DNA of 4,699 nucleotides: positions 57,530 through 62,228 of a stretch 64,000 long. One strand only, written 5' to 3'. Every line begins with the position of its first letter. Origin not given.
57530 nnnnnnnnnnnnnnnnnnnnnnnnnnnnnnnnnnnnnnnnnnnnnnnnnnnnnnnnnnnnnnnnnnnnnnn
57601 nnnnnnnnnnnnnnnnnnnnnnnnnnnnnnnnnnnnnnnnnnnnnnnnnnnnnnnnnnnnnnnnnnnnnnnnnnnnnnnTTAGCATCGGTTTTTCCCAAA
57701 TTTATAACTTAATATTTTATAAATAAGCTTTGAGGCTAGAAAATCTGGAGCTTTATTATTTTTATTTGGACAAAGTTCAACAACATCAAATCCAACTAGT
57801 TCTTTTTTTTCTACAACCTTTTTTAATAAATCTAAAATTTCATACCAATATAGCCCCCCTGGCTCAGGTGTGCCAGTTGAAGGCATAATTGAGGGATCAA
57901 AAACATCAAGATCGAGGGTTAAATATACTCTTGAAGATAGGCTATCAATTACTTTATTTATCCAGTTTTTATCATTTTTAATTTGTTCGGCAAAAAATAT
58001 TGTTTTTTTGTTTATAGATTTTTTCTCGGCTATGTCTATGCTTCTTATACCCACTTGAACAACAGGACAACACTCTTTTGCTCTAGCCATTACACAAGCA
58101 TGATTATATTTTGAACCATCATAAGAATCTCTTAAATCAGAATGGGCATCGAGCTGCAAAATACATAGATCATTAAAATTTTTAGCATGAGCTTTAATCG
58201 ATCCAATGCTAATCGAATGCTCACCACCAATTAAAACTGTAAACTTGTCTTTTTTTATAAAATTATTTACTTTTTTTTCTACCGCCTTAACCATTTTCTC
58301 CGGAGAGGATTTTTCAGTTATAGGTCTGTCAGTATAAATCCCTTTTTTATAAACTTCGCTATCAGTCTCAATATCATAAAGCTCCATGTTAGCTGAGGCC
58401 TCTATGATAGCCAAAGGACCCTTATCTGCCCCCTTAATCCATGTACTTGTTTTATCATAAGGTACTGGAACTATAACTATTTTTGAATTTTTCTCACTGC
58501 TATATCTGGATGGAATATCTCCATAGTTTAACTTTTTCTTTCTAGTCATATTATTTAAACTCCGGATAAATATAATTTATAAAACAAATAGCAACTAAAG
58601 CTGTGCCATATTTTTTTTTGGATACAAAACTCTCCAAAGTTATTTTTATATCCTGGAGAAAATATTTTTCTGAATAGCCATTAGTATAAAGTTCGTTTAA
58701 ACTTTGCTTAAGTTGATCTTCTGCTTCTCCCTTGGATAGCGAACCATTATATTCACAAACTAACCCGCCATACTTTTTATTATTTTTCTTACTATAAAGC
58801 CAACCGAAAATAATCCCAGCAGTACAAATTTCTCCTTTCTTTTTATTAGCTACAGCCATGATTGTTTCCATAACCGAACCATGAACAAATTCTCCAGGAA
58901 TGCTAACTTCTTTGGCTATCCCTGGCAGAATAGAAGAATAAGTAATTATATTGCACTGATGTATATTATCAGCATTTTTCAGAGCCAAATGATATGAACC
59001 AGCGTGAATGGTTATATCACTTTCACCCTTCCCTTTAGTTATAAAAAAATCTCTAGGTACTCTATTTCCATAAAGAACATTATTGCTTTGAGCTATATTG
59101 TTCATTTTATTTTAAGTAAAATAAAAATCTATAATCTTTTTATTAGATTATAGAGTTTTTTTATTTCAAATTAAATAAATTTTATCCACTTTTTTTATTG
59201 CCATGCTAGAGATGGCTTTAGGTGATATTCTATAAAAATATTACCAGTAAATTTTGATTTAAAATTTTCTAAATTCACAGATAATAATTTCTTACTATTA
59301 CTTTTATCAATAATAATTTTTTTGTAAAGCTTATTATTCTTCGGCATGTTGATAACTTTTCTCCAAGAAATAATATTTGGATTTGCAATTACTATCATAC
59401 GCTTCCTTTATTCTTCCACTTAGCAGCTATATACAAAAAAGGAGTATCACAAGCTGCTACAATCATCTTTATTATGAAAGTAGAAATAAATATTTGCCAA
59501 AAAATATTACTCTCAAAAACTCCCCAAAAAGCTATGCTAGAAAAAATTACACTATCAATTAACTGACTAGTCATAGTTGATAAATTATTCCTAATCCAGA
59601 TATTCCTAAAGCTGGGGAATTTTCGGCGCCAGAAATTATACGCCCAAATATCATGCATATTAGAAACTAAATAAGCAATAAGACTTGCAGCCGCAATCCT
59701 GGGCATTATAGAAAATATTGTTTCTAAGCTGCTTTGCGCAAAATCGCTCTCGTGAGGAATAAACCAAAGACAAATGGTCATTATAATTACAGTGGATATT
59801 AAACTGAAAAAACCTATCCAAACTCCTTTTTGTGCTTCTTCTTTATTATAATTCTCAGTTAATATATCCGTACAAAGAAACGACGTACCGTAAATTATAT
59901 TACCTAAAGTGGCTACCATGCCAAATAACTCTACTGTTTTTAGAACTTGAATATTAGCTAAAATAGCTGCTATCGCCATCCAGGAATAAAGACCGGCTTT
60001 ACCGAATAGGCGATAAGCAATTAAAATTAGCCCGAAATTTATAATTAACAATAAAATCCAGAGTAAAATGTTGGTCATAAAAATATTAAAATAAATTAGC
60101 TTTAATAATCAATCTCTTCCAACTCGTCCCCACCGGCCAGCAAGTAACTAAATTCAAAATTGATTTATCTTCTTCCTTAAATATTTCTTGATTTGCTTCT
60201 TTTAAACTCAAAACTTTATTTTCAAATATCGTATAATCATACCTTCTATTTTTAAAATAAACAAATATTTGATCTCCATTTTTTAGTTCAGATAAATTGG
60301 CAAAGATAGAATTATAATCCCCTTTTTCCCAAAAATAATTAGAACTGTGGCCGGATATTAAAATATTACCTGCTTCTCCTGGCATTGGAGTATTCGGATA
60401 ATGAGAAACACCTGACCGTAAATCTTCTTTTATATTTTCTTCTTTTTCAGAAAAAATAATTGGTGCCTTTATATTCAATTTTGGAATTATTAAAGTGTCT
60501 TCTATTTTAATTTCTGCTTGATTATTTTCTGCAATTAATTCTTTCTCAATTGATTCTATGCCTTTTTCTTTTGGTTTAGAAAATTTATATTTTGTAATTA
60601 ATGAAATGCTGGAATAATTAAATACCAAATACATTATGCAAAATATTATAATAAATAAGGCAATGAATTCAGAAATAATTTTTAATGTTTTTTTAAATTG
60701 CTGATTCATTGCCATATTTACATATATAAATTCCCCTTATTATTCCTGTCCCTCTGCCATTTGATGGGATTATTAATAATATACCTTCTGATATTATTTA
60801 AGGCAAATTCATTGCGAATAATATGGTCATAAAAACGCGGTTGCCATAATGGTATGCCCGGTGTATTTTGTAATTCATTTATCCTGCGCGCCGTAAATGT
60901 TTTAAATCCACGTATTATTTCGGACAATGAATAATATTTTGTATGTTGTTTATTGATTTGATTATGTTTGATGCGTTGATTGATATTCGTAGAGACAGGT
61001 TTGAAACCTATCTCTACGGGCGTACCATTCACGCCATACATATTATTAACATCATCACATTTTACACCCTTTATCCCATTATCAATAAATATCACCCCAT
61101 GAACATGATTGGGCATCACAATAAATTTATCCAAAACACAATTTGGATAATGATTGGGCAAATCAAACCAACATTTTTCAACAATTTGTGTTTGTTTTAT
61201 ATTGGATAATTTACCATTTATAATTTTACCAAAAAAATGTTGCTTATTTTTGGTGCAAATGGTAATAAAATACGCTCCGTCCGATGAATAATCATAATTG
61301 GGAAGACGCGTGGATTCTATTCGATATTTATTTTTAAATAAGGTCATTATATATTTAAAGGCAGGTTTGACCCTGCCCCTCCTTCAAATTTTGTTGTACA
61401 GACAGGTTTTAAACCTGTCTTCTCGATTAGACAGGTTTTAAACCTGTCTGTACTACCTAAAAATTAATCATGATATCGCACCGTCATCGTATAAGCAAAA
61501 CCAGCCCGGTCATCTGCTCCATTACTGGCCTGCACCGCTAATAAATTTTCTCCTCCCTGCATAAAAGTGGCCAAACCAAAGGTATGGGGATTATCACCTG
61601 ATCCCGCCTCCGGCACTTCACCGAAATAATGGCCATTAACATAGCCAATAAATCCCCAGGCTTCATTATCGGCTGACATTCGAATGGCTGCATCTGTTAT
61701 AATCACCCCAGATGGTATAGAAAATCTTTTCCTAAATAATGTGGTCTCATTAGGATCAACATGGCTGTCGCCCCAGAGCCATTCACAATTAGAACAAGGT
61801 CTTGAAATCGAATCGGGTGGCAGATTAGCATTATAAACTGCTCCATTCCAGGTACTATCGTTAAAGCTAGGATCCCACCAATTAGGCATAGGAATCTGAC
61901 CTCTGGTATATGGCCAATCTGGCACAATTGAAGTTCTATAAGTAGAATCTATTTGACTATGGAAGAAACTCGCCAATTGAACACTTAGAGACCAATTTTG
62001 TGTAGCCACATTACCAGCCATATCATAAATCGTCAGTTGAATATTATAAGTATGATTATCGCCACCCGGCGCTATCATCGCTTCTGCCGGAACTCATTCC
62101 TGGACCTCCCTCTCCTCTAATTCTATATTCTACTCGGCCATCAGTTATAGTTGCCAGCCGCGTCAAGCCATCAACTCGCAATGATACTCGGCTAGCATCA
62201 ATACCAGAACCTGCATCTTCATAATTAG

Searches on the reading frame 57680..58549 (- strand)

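Call 63: search_protein_families(library=pfam, proteins=[window:57680-58549:-], max_evalue=0.0001)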
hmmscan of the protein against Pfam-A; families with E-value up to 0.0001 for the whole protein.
window:57680-58549:- (289 aa): 1 family
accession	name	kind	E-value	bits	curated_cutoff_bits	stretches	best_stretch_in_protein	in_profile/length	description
PF00491.26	Arginase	-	3.1e-68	230.7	22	1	23-279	2-277/280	Arginase family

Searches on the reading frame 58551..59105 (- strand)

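Call 63: search_protein_families(library=pfam, proteins=[window:58551-59105:-], max_evalue=0.0001)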
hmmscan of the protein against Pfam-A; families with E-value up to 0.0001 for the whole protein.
window:58551-59105:- (184 aa): 1 family
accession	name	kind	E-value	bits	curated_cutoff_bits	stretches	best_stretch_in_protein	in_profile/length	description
PF01862.21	PvlArgDC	-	2.1e-27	96.4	22.7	1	16-176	1-161/161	Pyruvoyl-dependent arginine decarboxylase (PvlArgDC)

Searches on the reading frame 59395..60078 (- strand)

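Call 63: search_protein_families(library=pfam, proteins=[window:59395-60078:-], max_evalue=0.0001)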
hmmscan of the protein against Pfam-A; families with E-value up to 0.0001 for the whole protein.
window:59395-60078:- (227 aa): 1 family
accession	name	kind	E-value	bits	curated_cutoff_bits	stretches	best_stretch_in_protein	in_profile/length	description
PF02592.20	Vut_1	-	4e-48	164.1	27.2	1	57-218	1-152/152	Putative vitamin uptake transporter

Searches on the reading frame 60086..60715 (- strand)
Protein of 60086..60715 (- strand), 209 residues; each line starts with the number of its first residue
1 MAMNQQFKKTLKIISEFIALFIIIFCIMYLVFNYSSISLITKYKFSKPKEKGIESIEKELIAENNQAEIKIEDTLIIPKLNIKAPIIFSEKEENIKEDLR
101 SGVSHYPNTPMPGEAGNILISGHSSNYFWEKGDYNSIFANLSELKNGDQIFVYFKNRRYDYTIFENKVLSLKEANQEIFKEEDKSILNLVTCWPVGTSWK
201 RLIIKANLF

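Call 63: search_protein_families(library=pfam, proteins=[window:60086-60715:-], max_evalue=0.0001)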
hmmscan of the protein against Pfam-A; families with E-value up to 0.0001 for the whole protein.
window:60086-60715:- (209 aa): 1 family
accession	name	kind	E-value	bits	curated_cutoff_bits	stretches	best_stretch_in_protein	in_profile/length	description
PF04203.18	Sortase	-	2.3e-25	89.2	26.6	1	76-208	2-124/125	Sortase domain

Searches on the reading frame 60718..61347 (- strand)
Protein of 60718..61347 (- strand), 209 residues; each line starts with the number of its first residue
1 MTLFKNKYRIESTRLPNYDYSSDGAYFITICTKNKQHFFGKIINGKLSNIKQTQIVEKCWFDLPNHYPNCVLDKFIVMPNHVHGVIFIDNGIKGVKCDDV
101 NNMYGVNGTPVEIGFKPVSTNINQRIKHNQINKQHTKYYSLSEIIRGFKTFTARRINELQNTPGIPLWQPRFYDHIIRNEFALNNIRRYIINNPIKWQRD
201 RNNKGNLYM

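Call 63: search_protein_families(library=pfam, proteins=[window:60718-61347:-], max_evalue=0.0001)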
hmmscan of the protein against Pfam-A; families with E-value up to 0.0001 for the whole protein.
window:60718-61347:- (209 aa): 1 family
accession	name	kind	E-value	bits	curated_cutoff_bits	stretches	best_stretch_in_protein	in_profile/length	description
PF01797.21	Y1_Tnp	-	1.1e-05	26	23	0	134-193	58-121/121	Transposase IS200 like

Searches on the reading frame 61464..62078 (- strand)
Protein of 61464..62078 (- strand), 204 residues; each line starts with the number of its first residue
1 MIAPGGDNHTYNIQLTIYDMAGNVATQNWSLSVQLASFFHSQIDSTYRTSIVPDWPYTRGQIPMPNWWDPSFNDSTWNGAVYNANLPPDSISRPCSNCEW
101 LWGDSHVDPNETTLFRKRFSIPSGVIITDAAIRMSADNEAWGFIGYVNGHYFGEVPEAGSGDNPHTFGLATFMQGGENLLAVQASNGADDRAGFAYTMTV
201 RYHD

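Call 54: find_encoding_contigs(protein=window:61464-62078:-, flank=10000, max_places=3)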
Protein window:61464-62078:- (204 aa): no gene with exactly this product is on record in the collection.

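Call 63: search_protein_families(library=pfam, proteins=[window:61464-62078:-], max_evalue=0.0001)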
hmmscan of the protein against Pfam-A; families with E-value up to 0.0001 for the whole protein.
window:61464-62078:- (204 aa): 0 families
